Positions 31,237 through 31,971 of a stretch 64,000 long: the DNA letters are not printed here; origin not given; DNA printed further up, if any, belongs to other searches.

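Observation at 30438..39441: Eleven-gene operon coupling a NitT/TauT-type (NMT1/THI5-like SBP) transporter to an aromatic or N-heterocycle degradation-like enzyme set with a RidA deaminase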

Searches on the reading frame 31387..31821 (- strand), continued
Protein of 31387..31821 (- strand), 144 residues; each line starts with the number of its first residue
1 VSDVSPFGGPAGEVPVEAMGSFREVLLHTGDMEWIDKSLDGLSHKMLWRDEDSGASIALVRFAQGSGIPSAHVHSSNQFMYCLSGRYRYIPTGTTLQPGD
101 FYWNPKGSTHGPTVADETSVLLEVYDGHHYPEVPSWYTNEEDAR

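Call 65: get_annotated_region(hit=H2, flank=12000)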
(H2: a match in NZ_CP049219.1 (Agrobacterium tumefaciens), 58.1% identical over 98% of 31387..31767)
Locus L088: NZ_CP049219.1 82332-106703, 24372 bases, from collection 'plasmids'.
description: Agrobacterium tumefaciens strain Q15/94 plasmid pQ15_94_2, complete sequence
organism: Agrobacterium tumefaciens (NCBI taxid 358)
taxonomy: Bacteria; Pseudomonadota; Alphaproteobacteria; Hyphomicrobiales; Rhizobiaceae; Agrobacterium; Agrobacterium tumefaciens
host: -; source: Clematis,cell culture; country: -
typing (MOB-suite, as given by PLSDB): conjugative; relaxase MOBQ; mating-pair formation MPF_T
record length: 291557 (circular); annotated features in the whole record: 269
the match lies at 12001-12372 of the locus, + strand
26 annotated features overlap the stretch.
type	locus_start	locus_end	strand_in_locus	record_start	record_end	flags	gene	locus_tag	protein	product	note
CDS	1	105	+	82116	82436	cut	-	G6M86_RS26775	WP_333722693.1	2Fe-2S iron-sulfur cluster-binding protein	-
CDS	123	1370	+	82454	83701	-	-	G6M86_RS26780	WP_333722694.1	FAD-dependent oxidoreductase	-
CDS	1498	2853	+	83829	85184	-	-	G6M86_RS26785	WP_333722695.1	aromatic ring-hydroxylating dioxygenase subunit alpha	-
CDS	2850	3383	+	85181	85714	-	-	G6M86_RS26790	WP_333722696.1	aromatic-ring-hydroxylating dioxygenase subunit beta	GO:0019439 - aromatic compound catabolic process [Evidence IEA]; GO:0006725 - cellular aromatic compound metabolic ...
CDS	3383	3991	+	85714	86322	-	-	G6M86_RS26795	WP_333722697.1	isochorismatase family cysteine hydrolase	-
CDS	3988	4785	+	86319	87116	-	-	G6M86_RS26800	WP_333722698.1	glucose 1-dehydrogenase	-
CDS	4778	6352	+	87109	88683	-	-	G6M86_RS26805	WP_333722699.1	NAD(P)/FAD-dependent oxidoreductase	-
CDS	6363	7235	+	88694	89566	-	-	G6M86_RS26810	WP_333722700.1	MarR family transcriptional regulator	-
CDS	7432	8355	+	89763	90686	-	-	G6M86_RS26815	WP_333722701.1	branched-chain amino acid ABC transporter permease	GO:0015803 - branched-chain amino acid transport [Evidence IEA]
CDS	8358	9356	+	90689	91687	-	-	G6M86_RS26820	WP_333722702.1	branched-chain amino acid ABC transporter permease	GO:0015803 - branched-chain amino acid transport [Evidence IEA]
CDS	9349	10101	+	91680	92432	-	-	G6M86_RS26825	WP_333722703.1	ABC transporter ATP-binding protein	-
CDS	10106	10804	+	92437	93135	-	-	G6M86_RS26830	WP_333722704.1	ABC transporter ATP-binding protein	-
CDS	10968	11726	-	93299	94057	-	-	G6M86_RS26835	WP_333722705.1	GntR family transcriptional regulator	-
CDS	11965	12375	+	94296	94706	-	-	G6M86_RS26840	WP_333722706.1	cupin domain-containing protein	-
CDS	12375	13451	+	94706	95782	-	-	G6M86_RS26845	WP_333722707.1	Ldh family oxidoreductase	-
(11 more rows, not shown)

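Call 84: search_protein_families(library=ncbifam, proteins=[L088:1498-2853:+, L088:2850-3383:+, L088:3383-3991:+, L088:3988-4785:+, L088:4778-6352:+, L088:18426-19493:+, L088:123-1370:+], max_evalue=1e-8)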
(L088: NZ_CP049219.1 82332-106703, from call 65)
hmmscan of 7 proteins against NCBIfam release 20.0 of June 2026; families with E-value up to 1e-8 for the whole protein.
L088:1498-2853:+ (451 aa): 5 families
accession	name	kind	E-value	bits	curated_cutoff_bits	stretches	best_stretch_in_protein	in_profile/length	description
TIGR03229.1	benzo_1_2_benA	equivalog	4.8e-68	230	780.95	1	18-409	15-397/433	benzoate 1,2-dioxygenase large subunit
NF042946.1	3PPDioc_HcaE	equivalog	5.8e-54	183.8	830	1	18-352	15-346/450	3-phenylpropionate/cinnamic acid dioxygenase subunit alpha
TIGR03228.1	anthran_1_2_A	equivalog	1.6e-51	175.4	671.9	1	19-406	16-399/438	anthranilate 1,2-dioxygenase large subunit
NF041684.1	ant_diox_AndAc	equivalog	6.2e-44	150.2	750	1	18-220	22-222/418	anthranilate 1,2-dioxygenase large subunit AndAc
NF058607.1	GlBtMonoOxGbcA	equivalog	3.2e-35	121.4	670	1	19-221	33-223/420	glycine betaine monooxygenase oxygenase subunit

L088:2850-3383:+ (177 aa): 4 families
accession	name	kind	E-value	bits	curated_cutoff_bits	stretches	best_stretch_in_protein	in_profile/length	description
NF007479.0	PRK10069.1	subfamily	1.2e-21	77.6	145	1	13-161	12-169/185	3-phenylpropionate/cinnamic acid dioxygenase subunit beta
NF042947.1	3PPDioc_HcaF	equivalog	5.3e-15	55.7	230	1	19-163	6-158/172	3-phenylpropionate/cinnamic acid dioxygenase subunit beta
TIGR03232.1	benzo_1_2_benB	equivalog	7.4e-14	51.9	225.55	1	25-175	1-152/155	benzoate 1,2-dioxygenase small subunit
TIGR03231.1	anthran_1_2_B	equivalog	2.2e-13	50.7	213.5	1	25-165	1-143/155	anthranilate 1,2-dioxygenase small subunit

L088:3383-3991:+ (202 aa): 4 families
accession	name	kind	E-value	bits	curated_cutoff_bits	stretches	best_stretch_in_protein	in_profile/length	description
NF008517.0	PRK11440.1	equivalog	9.2e-25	87.6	195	1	8-199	7-187/188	hydrolase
NF050097.1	BiurAmidohydBiuH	equivalog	5.7e-22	78.3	370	1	3-190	12-207/221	biuret amidohydrolase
TIGR03614.1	RutB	equivalog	2.1e-21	76.6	377.95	1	92-188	109-207/226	pyrimidine utilization protein B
NF008623.0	PRK11609.1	equivalog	1.5e-09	38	174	0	123-173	132-182/213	bifunctional nicotinamidase/pyrazinamidase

L088:3988-4785:+ (265 aa): 213 families (the best 25 are shown)
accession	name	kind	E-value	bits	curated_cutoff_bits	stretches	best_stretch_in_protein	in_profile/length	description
NF006121.0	PRK08265.1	subfamily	4.3e-102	341.1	294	1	1-258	2-260/263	short chain dehydrogenase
NF005559.1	PRK07231.1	subfamily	4.5e-64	216.3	215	1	4-244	2-248/249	glucose 1-dehydrogenase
NF004818.0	PRK06172.1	equivalog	1.8e-51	174.9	336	1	3-245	4-252/253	SDR family oxidoreductase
NF005067.0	PRK06484.1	equivalog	3.4e-50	171.1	713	1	5-247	272-515/524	short chain dehydrogenase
NF004198.0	PRK05653.1-3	equivalog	1.6e-49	168.6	296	1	4-243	5-246/248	3-oxoacyl-ACP reductase FabG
NF052558.1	MBtsdlDhBudC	equivalog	4.8e-48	163.9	270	1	6-245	3-243/250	meso-2,3-butanediol dehydrogenase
NF006070.0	PRK08213.1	subfamily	6.6e-47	160.2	279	1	2-245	8-258/259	gluconate 5-dehydrogenase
NF004791.0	PRK06138.1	equivalog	1.8e-45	155.3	312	1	3-244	2-250/252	SDR family oxidoreductase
NF053701.1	CsHdxCHCADhChcB2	equivalog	4.9e-45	154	350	1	4-245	1-244/245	cis-4-hydroxycyclohexanecarboxylate dehydrogenase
NF009466.0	PRK12826.1-2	subfamily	5.7e-45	153.7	222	1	7-243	4-244/248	3-oxoacyl-ACP reductase FabG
NF005309.0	PRK06841.1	subfamily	6.8e-44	150.3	286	1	2-244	11-253/255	GolD/DthD family dehydrogenase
TIGR01830.1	3oxo_ACP_reduc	equivalog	7.3e-44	150.3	297.75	1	10-242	2-237/239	3-oxoacyl-[acyl-carrier-protein] reductase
NF005893.0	PRK07856.1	equivalog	1.4e-43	149.1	255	1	2-242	5-240/255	SDR family oxidoreductase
NF006384.0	PRK08628.1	equivalog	7.1e-43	146.7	307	1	3-245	4-252/258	SDR family oxidoreductase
NF004847.0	PRK06198.1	subfamily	1.3e-42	145.9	240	1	3-240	4-252/269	oxidoreductase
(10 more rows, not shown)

L088:4778-6352:+ (524 aa): 8 families
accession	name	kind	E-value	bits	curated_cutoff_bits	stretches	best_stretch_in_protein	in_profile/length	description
NF045689.1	BCarotKetCrtO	equivalog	1.2e-52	179.3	1000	1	4-518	3-529/563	beta-carotene ketolase CrtO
TIGR02734.1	crtI_fam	subfamily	4.4e-29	101.5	238.1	1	8-513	2-475/504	phytoene desaturase family protein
TIGR02730.1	carot_isom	equivalog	6e-24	84.7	586.9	2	220-513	212-475/493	carotenoid isomerase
NF045637.1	carotdesatCrtDProt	equivalog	3.9e-19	68.6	580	1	7-314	1-300/485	1-hydroxycarotenoid 3,4-desaturase CrtD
NF058655.1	CrtID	equivalog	1.2e-13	50.8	640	0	7-281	1-264/478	bifunctional phytoene desaturase/3,4-desaturase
TIGR02733.1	desat_CrtD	equivalog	6.4e-12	44.9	549.7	0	6-63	3-58/492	C-3',4' desaturase CrtD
NF042421.1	hydcarot_desat_CrtD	equivalog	4.6e-10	38.5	500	0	443-512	404-469/487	1-hydroxycarotenoid 3,4-desaturase CrtD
NF005560.0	PRK07233.1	equivalog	8.1e-09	34.8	252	0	7-48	3-44/435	hypothetical protein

L088:18426-19493:+ (355 aa): 5 families
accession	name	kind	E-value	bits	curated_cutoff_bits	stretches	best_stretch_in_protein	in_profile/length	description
NF058649.1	GTSAG_HSLs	subfamily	6.9e-111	370.6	380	1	43-353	9-312/312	GTSAG motif subfamily hormone-sensitive lipase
NF058650.1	GCSAG_HSLs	subfamily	6.4e-80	269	410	1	46-352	3-312/314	GCSAG motif subfamily hormone-sensitive lipase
NF058651.1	GESAG_HSLs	subfamily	3.3e-33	115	430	1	105-330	46-270/296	GESAG motif subfamily hormone-sensitive lipase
NF058653.1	LipP1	equivalog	4.8e-22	78.2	350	1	109-343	54-294/300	LipP1 family hormone-sensitive lipase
NF007547.0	PRK10162.1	equivalog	1.5e-09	37.2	389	1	108-327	67-292/321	acetyl esterase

L088:123-1370:+ (415 aa): 40 families (the best 25 are shown)
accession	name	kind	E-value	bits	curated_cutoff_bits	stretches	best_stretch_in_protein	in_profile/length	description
NF041682.1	ant_diox_AndAa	equivalog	1.2e-92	310.8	650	1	11-412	6-404/406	anthranilate 1,2-dioxygenase system ferredoxin--NAD(+) reductase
NF042949.2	3PPDioc_HcaD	equivalog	4.6e-91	305.4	450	1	11-395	4-381/386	3-phenylpropionate/cinnamic acid dioxygenase ferredoxin--NAD(+) reductase subunit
NF007286.0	PRK09754.1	equivalog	5.6e-73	246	447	1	11-408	6-395/400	phenylpropionate dioxygenase ferredoxin reductase subunit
TIGR02374.1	nitri_red_nirB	equivalog_domain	1.4e-48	165.9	578.35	1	11-291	1-282/794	nitrite reductase large subunit NirB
NF045765.1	PhenlGlyoxDHPadH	equivalog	1.1e-41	143.1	475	1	11-382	5-376/416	NADH-dependent phenylglyoxylate dehydrogenase subunit epsilon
NF003437.0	PRK04965.1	equivalog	5.7e-40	137.5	392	1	10-288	4-276/378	NADH:flavorubredoxin reductase NorW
NF046103.1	NOXase_Strep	equivalog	3.3e-32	112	600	1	11-301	2-296/442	H2O-forming NADH oxidase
TIGR03385.1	CoA_CoA_reduc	equivalog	8.4e-32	110.5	578.8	1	11-321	2-316/439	CoA-disulfide reductase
TIGR01350.1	lipoamide_DH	equivalog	8.2e-30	103.9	408.8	1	79-288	104-310/461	dihydrolipoyl dehydrogenase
NF007123.0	PRK09564.1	equivalog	1e-29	103.5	458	1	65-322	57-318/444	CoA-disulfide reductase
NF004943.0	PRK06292.2-1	equivalog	7.2e-27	94.3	432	1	77-287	101-308/456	dihydrolipoyl dehydrogenase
NF011565.0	PRK14989.1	subfamily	6.5e-26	90.6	883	1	10-291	5-287/847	nitrite reductase large subunit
NF004991.0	PRK06370.1-3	subfamily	1.2e-23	83.5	620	1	96-290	154-345/509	FAD-containing oxidoreductase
NF003585.0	PRK05249.1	equivalog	1.8e-22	79.6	465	1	72-286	103-312/464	Si-specific NAD(P)(+) transhydrogenase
NF004776.0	PRK06116.1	equivalog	3.9e-22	78.9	480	1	72-288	101-306/450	glutathione-disulfide reductase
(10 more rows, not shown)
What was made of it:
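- A benzoate/anthranilate-type Rieske dioxygenase system lies beside the module in one Agrobacterium plasmid (calls 65, 84).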

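Call 93: search_solved_structures(query=A5, max_evalue=1, show_alignments=2)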
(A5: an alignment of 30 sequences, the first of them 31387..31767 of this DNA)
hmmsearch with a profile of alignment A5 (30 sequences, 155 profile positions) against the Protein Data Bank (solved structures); distinct sequences matched with E-value up to 1: 20.
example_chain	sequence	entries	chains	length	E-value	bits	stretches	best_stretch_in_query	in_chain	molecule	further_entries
3o14_A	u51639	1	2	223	2.2e-06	30.6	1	33-136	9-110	Anti-ECFsigma factor, ChrR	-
5fpx_A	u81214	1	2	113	3.9e-05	26.6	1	41-137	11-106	PECTIN DEGRADATION PROTEIN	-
5fpz_A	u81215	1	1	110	4.3e-05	26.5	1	43-137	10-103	PECTIN DEGRADATION PROTEIN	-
5fq0_B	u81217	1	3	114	7.3e-05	25.7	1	43-136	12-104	KDGF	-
5fq0_A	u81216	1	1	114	9.8e-05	25.3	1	51-136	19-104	KDGF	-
3ebr_A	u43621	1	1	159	0.00015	24.7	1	55-128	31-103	uncharacterized RmlC-like cupin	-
7zyb_A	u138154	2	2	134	0.00017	24.5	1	26-132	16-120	Cupin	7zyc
3d82_A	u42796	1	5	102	0.00059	22.8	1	82-132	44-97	Cupin 2, conserved barrel domain protein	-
5bpx_A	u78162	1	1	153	0.0018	21.2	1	73-124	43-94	2,4'-dihydroxyacetophenone dioxygenase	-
4p9g_A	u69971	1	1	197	0.0029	20.5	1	73-123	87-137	2,4'-dihydroxyacetophenone dioxygenase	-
3cew_A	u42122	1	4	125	0.05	16.5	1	64-118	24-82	Uncharacterized cupin protein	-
2pfw_A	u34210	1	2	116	0.081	15.8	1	52-124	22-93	Cupin 2, conserved barrel domain protein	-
1sq4_A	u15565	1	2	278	0.097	15.6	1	67-114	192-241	Glyoxylate-induced Protein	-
4e2g_A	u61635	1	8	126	0.14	15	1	71-139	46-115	Cupin 2 conserved barrel domain protein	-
3cjx_A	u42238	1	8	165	0.2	14.6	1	63-122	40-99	Protein of unknown function with a cupin-like fold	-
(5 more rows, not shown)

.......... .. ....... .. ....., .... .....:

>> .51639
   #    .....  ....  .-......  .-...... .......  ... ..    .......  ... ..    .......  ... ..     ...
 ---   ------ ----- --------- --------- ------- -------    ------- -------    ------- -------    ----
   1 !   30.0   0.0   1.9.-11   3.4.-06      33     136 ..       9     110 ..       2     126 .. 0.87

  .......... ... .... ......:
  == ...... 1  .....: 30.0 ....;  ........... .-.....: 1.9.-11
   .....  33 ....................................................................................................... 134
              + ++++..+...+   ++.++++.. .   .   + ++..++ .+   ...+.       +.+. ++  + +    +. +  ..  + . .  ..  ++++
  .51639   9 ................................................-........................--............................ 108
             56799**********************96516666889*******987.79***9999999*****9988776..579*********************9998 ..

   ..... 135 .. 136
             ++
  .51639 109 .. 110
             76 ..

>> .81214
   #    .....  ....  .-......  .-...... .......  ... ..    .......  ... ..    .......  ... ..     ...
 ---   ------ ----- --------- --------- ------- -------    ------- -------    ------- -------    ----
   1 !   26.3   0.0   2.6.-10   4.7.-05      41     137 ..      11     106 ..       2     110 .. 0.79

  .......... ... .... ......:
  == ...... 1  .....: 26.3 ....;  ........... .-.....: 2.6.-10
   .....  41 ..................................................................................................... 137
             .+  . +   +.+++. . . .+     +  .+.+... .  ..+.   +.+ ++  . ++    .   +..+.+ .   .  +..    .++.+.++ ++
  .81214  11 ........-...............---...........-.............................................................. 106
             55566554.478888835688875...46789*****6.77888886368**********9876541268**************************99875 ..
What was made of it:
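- Cupin_7 is unrelated to gentisate dioxygenase at sequence level (call 93).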
